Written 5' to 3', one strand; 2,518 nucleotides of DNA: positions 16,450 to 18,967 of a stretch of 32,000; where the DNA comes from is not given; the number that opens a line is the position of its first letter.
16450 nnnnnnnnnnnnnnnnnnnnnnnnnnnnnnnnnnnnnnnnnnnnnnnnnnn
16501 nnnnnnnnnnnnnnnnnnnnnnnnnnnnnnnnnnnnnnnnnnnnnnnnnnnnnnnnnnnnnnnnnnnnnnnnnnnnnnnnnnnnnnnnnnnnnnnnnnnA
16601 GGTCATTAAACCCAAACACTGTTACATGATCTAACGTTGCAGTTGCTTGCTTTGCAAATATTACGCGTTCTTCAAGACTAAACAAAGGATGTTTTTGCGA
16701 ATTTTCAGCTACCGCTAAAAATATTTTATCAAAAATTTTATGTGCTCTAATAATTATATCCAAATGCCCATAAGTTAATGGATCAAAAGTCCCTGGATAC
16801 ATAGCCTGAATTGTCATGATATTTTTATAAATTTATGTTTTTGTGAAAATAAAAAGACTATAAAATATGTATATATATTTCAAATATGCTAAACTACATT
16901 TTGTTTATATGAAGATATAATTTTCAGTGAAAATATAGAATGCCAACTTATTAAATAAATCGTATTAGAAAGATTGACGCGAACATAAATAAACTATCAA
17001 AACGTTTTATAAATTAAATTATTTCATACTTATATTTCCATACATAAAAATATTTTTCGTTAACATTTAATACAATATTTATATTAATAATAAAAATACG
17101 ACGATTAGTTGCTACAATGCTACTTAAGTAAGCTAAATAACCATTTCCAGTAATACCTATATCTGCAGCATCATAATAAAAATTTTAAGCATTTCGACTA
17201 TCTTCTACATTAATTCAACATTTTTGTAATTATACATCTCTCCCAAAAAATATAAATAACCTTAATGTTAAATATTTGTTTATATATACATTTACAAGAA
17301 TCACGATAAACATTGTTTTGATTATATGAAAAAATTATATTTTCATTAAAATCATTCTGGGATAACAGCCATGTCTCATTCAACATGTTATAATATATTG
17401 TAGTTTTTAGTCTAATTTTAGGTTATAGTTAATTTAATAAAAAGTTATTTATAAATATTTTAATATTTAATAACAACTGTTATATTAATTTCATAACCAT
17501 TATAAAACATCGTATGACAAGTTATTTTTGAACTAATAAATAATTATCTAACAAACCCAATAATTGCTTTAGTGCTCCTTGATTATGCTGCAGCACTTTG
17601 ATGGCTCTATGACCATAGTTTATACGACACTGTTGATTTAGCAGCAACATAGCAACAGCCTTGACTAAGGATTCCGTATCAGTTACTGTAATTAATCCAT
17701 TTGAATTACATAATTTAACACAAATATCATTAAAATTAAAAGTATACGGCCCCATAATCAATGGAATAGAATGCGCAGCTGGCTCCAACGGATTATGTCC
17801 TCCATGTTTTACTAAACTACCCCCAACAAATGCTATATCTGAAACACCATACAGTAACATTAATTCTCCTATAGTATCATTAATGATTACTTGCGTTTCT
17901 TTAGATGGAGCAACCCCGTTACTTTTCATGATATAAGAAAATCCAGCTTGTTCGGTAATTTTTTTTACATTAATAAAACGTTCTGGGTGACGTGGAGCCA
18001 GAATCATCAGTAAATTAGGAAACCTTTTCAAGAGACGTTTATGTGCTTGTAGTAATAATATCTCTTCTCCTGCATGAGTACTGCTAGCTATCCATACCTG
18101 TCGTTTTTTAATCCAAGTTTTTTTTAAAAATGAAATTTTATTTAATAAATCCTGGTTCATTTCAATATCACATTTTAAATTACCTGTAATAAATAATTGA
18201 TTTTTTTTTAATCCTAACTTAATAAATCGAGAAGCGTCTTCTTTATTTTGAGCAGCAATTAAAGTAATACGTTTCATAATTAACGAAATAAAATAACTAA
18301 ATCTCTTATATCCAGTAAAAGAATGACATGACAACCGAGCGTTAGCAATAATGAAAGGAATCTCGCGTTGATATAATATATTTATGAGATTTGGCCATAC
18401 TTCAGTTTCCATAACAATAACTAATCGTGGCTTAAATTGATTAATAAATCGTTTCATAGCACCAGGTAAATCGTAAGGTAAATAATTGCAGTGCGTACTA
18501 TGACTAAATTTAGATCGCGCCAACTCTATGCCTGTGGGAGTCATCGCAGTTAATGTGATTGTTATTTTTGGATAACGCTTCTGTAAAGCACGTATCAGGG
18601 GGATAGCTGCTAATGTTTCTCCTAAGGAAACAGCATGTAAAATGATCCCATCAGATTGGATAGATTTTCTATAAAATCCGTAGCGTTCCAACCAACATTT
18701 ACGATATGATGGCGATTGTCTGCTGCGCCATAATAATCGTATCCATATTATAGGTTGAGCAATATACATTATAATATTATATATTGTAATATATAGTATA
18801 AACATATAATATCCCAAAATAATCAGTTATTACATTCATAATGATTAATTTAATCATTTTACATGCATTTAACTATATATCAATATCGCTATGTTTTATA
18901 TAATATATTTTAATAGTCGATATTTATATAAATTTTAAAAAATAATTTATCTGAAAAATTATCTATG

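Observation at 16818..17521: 704-nt gap splits the normally adjacent waaA-coaD pair and may hold a decayed glycosyltransferase gene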

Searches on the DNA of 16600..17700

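Call 31: search_rna_families(source=window, start=16600, end=17700, threshold=evalue, max_evalue=1)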
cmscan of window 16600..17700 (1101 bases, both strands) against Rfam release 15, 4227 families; matches with E-value up to 1: 0.
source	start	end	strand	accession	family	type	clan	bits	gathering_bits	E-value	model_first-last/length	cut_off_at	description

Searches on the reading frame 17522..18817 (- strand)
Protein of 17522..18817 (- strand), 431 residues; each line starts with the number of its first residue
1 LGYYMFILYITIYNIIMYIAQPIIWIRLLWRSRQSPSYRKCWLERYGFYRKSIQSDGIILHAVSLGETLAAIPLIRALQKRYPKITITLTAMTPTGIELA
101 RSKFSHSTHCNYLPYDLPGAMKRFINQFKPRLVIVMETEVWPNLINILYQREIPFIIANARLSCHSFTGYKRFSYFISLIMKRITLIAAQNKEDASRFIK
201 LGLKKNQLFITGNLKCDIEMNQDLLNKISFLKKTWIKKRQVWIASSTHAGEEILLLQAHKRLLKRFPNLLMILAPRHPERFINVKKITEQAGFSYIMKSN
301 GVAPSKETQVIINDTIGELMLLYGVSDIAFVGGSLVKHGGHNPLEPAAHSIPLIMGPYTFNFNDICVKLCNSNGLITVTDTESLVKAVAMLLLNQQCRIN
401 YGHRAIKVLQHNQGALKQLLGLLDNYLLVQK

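Call 5: search_protein_families(library=ncbifam, proteins=[window:17522-18817:-])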
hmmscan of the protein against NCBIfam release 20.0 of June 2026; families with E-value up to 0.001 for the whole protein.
window:17522-18817:- (431 aa): 5 families
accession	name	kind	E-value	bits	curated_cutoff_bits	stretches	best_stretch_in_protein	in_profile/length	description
NF004385.0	PRK05749.1-1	equivalog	1.6e-193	643.1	590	1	11-427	4-420/425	lipid IV(A) 3-deoxy-D-manno-octulosonic acid transferase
NF004388.0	PRK05749.1-4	equivalog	4.6e-173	575.6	438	1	8-427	2-421/425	lipid IV(A) 3-deoxy-D-manno-octulosonic acid transferase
NF004386.0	PRK05749.1-2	equivalog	2.1e-113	379.3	524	1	11-427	4-427/433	lipid IV(A) 3-deoxy-D-manno-octulosonic acid transferase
NF004387.0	PRK05749.1-3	equivalog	7.7e-91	305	617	1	10-427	10-423/440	lipid IV(A) 3-deoxy-D-manno-octulosonic acid transferase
NF004389.0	PRK05749.1-5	equivalog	9.3e-81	271.7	363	1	11-404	3-388/402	lipid IV(A) 3-deoxy-D-manno-octulosonic acid transferase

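Call 7: find_related_loci(query=window:17522-18817:-, collection=genome_contigs, flank=6000)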
Query window:17522-18817:- (431 aa) in genome_contigs; peptide patterns used: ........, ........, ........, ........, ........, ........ (x = any residue, [..] = any of these).
118 stretches matched a pattern; 11 encode a relative of the query (tblastn E <= 1e-3); 11 distinct loci.
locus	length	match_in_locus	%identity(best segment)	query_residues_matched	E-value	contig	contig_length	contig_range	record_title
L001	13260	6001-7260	58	8-427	1e-175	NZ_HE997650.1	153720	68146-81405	Yersinia massiliensis CCUG 53443, whole genome shotgun sequence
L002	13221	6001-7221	61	21-427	3e-172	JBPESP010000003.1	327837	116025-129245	MAG: Sodalis sp. (in: enterobacteria) isolate C21_1 NODE_3_length_327837_cov_93.166312, whole genome shotgun sequence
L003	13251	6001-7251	57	11-427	9e-168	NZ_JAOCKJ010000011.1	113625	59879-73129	Pantoea sp. GD03673 11, whole genome shotgun sequence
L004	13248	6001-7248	57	12-427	5e-167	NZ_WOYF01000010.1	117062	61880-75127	Budvicia diplopodorum strain D9 Scaffold10_1, whole genome shotgun sequence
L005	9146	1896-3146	56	11-427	6e-166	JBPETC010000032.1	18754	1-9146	MAG: Symbiopectobacterium sp. isolate C61_1 C61_Cimhe_NODE_4358_length_18754_cov_55.259086, whole genome shotgun sequenc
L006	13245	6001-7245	58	13-427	6e-162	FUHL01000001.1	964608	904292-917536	Serratia symbiotica strain SCifornacula genome assembly, contig: NODE_1_length_963780_cov_364.191, whole genome shotgun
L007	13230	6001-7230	56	2-414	1e-160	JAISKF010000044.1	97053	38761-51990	MAG: Enterobacteriaceae bacterium isolate Hs463_bin3 k119_1004054, whole genome shotgun sequence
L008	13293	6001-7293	54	1-431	5e-160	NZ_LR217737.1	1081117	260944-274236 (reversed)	Candidatus Erwinia haradaeae strain ErCipiceae voucher 3303 chromosome 1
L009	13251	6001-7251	54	11-427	6e-159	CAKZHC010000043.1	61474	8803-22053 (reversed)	MAG TPA_asm: uncultured Enterobacteriaceae bacterium isolate SRR1950710_bin.18_CONCOCT_v1.1_MAG genome assembly, contig:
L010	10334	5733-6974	42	12-427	3e-113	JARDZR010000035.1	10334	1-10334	MAG: Gammaproteobacteria bacterium isolate L_E1_T20_COA1_bin.19 scaffold_13790, whole genome shotgun sequence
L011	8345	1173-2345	38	31-419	1e-86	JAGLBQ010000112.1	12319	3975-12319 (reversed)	MAG: Cocleimonas sp. isolate SW_1_6 ROV164.bin.6.fa_112, whole genome shotgun sequence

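Call 13: find_homologous_proteins(query=window:17522-18817:-, max_evalue=1e-100)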
Query window:17522-18817:- (431 aa): 1925 proteins with E <= 1e-100 among 8000 candidates; the best 120 are listed.
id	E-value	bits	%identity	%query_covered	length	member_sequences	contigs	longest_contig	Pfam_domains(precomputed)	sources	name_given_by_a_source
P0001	1.6e-268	908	94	99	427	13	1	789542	PF04413.23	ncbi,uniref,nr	ncbi:lipid IV(A) 3-deoxy-D-manno-octulosonic acid transferase [Blochmannia endosymbiont of Camponotu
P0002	6.9e-245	831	87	97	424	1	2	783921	PF04413.23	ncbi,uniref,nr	ncbi:lipid IV(A) 3-deoxy-D-manno-octulosonic acid transferase [Blochmannia endosymbiont of Camponotu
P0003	1.4e-237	806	83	96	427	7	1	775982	PF04413.23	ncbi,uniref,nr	ncbi:lipid IV(A) 3-deoxy-D-manno-octulosonic acid transferase [Candidatus Blochmannia vicinus (nom. 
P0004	1.7e-237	806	86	93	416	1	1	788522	PF04413.23,PF00534.27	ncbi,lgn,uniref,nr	ncbi:lipid IV(A) 3-deoxy-D-manno-octulosonic acid transferase [Blochmannia endosymbiont of Camponotu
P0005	1.6e-218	744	55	97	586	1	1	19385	PF04413.23,PF00534.27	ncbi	-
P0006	3.4e-196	670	70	94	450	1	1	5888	PF04413.23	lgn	-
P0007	9.8e-195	665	69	98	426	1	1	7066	PF04413.23,PF00534.27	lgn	-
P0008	6.4e-193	659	68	96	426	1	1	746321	PF04413.23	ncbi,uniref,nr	ncbi:lipid IV(A) 3-deoxy-D-manno-octulosonic acid transferase [Candidatus Blochmannia ocreatus (nom.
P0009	1.4e-191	655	69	97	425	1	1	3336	PF04413.23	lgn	-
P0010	9.3e-191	652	68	94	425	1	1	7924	PF04413.23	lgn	-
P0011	1.1e-189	649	68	94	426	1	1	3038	PF04413.23,PF00534.27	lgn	-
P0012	2.0e-188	645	66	98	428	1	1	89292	PF04413.23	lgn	-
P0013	2.5e-188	644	68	94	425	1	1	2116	PF04413.23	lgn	-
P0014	1.5e-184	632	66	97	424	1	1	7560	PF04413.23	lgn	-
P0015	5.6e-184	630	69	95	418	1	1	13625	PF04413.23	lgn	-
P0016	2.4e-182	625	65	98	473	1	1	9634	PF04413.23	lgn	-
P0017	8.1e-182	623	65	95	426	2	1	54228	PF04413.23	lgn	-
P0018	2.9e-178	611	66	95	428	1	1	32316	PF04413.23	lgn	-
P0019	3.0e-176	604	64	96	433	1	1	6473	PF04413.23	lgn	-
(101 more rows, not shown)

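Call 15: find_encoding_contigs(protein=P0001, flank=3000, max_places=1)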
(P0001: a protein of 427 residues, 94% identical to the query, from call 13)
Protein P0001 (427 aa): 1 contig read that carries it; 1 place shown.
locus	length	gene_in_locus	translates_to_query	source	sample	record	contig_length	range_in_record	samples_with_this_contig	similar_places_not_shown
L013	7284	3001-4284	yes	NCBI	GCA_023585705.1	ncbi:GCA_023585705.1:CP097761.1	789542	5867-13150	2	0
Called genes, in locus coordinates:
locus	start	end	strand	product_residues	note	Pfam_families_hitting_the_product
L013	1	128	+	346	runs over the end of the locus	PF01075:Glyco_transf_9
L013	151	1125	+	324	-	PF01075:Glyco_transf_9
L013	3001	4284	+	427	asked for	PF04413:Glycos_transf_N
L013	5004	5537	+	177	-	PF01467:CTP_transf_like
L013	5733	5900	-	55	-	PF00471:Ribosomal_L33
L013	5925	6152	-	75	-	PF00830:Ribosomal_L28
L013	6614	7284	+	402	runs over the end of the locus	PF02441:Flavoprotein, PF04127:DFP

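Call 16: find_encoding_contigs(protein=P0002, flank=3000, max_places=1)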
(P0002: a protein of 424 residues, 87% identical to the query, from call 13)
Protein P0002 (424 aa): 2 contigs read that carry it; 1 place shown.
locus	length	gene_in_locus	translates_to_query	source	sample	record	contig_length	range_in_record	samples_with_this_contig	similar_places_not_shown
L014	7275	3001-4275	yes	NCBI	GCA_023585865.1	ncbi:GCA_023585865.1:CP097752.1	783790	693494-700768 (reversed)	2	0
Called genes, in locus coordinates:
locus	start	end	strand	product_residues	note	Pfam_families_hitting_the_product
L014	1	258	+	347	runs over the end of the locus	PF01075:Glyco_transf_9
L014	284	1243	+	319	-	PF01075:Glyco_transf_9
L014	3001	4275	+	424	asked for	PF04413:Glycos_transf_N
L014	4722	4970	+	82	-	PF01467:CTP_transf_like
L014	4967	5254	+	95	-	-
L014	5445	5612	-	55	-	PF00471:Ribosomal_L33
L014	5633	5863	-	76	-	PF00830:Ribosomal_L28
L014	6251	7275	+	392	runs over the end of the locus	PF02441:Flavoprotein, PF04127:DFP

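Call 17: find_encoding_contigs(protein=P0003, flank=3000, max_places=1)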
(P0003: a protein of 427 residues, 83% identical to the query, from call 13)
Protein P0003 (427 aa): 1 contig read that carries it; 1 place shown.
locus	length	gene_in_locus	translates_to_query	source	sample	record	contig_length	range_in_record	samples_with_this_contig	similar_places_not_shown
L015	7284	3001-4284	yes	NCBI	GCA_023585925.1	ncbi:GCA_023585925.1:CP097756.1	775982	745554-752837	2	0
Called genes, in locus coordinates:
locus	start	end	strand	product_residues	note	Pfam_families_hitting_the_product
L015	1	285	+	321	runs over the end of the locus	PF01073:3Beta_HSD, PF01370:Epimerase, PF02719:Polysacc_synt_2, PF04321:RmlD_sub_bind (weak), PF07993:NAD_binding_4 (faint), PF16363:GDP_Man_Dehyd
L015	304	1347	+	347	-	PF01075:Glyco_transf_9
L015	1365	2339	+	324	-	PF01075:Glyco_transf_9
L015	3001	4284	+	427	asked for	PF04413:Glycos_transf_N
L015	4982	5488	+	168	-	PF01467:CTP_transf_like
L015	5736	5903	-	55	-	PF00471:Ribosomal_L33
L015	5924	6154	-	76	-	PF00830:Ribosomal_L28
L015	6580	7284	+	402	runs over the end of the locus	PF02441:Flavoprotein, PF04127:DFP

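Call 18: find_encoding_contigs(protein=P0004, flank=3000, max_places=1)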
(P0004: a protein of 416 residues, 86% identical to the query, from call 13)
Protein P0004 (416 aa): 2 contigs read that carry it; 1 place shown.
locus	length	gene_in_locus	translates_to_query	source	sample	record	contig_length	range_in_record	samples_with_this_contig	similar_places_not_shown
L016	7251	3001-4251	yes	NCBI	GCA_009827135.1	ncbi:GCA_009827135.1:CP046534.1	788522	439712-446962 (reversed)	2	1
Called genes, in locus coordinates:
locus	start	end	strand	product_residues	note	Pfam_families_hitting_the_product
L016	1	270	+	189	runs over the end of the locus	PF01075:Glyco_transf_9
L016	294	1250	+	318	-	PF01075:Glyco_transf_9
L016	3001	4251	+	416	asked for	PF04413:Glycos_transf_N, PF00534:Glycos_transf_1 (weak)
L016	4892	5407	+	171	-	PF01467:CTP_transf_like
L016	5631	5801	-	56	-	PF00471:Ribosomal_L33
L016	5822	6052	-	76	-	PF00830:Ribosomal_L28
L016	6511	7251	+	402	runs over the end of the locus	PF02441:Flavoprotein, PF04127:DFP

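Call 19: find_encoding_contigs(protein=P0008, flank=3000, max_places=1)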
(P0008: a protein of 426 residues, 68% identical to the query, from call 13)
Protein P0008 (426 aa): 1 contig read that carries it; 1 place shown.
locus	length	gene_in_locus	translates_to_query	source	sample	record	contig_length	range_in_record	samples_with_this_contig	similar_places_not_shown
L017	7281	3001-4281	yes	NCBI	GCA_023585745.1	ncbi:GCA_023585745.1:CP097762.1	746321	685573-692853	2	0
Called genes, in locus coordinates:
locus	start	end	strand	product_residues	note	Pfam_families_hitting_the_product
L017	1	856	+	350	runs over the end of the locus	PF01075:Glyco_transf_9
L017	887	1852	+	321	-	PF01075:Glyco_transf_9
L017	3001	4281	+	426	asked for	PF04413:Glycos_transf_N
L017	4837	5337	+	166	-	PF01467:CTP_transf_like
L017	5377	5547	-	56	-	PF00471:Ribosomal_L33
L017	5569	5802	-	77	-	PF00830:Ribosomal_L28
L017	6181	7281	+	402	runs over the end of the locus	PF02441:Flavoprotein, PF04127:DFP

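Call 20: find_encoding_contigs(protein=P0012, flank=3000, max_places=1)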
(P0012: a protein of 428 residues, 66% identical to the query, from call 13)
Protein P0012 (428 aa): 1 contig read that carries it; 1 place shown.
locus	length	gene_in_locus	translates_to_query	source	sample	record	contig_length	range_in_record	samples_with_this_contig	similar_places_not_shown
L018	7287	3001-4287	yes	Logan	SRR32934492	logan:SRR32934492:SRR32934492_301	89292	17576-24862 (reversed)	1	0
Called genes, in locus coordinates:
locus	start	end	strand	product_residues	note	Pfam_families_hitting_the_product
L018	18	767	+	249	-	PF01075:Glyco_transf_9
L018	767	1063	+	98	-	PF01075:Glyco_transf_9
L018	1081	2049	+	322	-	PF01075:Glyco_transf_9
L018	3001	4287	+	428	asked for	PF04413:Glycos_transf_N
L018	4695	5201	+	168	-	PF01467:CTP_transf_like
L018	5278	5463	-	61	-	PF00471:Ribosomal_L33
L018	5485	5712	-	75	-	PF00830:Ribosomal_L28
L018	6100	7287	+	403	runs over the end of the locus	PF02441:Flavoprotein, PF04127:DFP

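Call 21: find_encoding_contigs(protein=P0017, flank=3000, max_places=1)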
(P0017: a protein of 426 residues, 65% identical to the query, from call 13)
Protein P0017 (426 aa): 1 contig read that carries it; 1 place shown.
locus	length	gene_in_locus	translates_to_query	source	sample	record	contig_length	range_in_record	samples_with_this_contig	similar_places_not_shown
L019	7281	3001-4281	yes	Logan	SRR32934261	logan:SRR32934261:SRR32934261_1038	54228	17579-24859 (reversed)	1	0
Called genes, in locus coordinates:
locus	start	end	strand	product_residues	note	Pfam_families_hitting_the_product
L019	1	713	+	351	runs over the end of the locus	PF01075:Glyco_transf_9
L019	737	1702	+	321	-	PF01075:Glyco_transf_9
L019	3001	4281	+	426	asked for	PF04413:Glycos_transf_N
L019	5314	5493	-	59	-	PF00471:Ribosomal_L33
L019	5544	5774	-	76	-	PF00830:Ribosomal_L28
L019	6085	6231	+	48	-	-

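Call 22: find_encoding_contigs(protein=P0018, flank=3000, max_places=1)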
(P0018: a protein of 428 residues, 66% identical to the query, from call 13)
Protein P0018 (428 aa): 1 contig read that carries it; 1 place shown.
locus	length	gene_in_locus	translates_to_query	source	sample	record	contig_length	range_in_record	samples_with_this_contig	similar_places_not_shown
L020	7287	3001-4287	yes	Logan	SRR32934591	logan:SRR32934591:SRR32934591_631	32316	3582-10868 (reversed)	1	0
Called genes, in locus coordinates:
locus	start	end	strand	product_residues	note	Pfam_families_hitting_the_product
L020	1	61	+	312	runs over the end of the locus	PF01073:3Beta_HSD, PF01370:Epimerase, PF04321:RmlD_sub_bind (weak), PF16363:GDP_Man_Dehyd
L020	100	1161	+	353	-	PF01075:Glyco_transf_9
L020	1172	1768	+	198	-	PF01075:Glyco_transf_9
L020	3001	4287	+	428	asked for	PF04413:Glycos_transf_N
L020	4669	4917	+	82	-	PF01467:CTP_transf_like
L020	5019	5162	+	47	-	-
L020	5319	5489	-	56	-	PF00471:Ribosomal_L33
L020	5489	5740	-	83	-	PF00830:Ribosomal_L28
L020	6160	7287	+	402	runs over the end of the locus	PF02441:Flavoprotein, PF04127:DFP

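Call 23: find_encoding_contigs(protein=P0005, flank=3000, max_places=1)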
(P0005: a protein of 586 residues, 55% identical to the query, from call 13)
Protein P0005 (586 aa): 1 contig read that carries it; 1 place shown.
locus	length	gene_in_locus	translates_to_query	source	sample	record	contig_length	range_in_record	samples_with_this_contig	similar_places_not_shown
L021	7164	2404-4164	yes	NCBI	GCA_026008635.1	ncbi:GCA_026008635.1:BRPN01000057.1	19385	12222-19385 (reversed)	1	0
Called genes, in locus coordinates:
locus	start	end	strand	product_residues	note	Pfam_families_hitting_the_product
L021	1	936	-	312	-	?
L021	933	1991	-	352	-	PF01075:Glyco_transf_9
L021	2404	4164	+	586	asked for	PF04413:Glycos_transf_N, PF00534:Glycos_transf_1 (weak)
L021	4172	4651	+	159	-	PF01467:CTP_transf_like, PF08218:Citrate_ly_lig (weak)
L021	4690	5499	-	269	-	PF01149:Fapy_DNA_glyco, PF06831:H2TH, PF06827:zf-FPG_IleRS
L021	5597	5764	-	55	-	PF00471:Ribosomal_L33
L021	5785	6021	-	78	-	PF00830:Ribosomal_L28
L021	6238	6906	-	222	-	PF20582:UPF0758_N, PF04002:RadC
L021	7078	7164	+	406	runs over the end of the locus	PF02441:Flavoprotein, PF04127:DFP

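Call 33: search_protein_families(library=pfam, max_evalue=10, proteins=[L001:7278-8060:+])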
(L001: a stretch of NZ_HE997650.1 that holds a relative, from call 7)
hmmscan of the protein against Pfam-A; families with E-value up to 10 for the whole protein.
L001:7278-8060:+ (260 aa): 5 families
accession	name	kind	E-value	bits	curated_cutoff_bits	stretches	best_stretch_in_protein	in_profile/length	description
PF00535.33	Glycos_transf_2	-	4.1e-22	79.3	23.3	1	8-139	1-137/168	Glycosyl transferase family 2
PF13704.12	Glyco_tranf_2_4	-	1.8e-06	28.8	27.5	1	14-87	1-82/98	Glycosyl transferase family 2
PF13641.12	Glyco_tranf_2_3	-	0.0029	18.1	27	1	7-100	3-111/230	Glycosyltransferase like family 2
PF10111.15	Glyco_tranf_2_2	-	0.04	13.8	27.3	1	32-93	31-98/276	Glycosyltransferase like family 2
PF06411.16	HdeA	-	0.069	13.9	22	1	166-199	27-60/91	HdeA/HdeB family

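Call 35: find_encoding_contigs(protein=P0019, flank=3000, max_places=1)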
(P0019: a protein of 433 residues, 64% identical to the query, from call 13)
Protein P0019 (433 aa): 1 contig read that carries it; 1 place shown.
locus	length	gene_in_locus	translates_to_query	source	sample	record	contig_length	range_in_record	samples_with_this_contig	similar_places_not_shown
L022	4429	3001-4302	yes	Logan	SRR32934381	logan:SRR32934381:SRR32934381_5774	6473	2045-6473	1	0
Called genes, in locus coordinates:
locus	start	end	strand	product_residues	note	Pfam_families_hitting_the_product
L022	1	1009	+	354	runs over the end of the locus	PF01075:Glyco_transf_9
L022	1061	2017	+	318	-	PF01075:Glyco_transf_9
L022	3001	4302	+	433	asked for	PF04413:Glycos_transf_N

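Call 36: find_encoding_contigs(protein=P0016, flank=3000, max_places=1)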
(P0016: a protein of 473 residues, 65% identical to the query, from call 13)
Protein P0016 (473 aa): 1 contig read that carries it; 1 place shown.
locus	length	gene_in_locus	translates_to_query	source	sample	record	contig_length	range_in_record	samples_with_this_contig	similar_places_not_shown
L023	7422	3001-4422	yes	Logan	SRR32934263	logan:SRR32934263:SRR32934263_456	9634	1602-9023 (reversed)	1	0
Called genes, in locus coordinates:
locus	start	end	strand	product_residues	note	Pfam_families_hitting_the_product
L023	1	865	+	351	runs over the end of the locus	PF01075:Glyco_transf_9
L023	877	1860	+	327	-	PF01075:Glyco_transf_9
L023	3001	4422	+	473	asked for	PF04413:Glycos_transf_N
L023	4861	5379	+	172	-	PF01467:CTP_transf_like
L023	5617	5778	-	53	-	PF00471:Ribosomal_L33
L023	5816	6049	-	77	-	PF00830:Ribosomal_L28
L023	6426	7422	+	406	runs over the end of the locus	PF02441:Flavoprotein, PF04127:DFP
